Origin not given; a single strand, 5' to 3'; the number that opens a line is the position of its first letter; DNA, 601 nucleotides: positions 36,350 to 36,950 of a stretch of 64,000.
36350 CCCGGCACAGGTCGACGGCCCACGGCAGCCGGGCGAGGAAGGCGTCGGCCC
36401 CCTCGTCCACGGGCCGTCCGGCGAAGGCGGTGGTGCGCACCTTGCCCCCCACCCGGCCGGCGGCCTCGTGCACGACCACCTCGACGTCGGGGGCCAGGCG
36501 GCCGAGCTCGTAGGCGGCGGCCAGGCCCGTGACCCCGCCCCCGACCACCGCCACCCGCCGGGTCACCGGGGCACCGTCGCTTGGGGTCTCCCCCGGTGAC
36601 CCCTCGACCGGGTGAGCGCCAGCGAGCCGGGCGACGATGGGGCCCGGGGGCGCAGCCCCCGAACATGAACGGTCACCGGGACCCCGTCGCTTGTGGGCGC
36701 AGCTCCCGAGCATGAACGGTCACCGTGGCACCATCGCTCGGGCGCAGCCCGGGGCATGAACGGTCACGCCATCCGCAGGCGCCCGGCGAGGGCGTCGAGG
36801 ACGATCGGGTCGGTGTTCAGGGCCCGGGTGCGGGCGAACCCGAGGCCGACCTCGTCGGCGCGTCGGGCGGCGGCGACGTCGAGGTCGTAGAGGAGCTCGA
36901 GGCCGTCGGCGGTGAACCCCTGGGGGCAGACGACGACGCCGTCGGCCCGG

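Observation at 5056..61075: Dense intergenic repeat family whose copies in co-directional junctions carry an ORF that stops on the next gene's start codon (MIRU-like translational relay)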

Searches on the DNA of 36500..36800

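Call 74: search_rna_families(source=window, start=36500, end=36800, threshold=evalue, max_evalue=1)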
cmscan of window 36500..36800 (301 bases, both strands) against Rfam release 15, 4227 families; matches with E-value up to 1: 0.
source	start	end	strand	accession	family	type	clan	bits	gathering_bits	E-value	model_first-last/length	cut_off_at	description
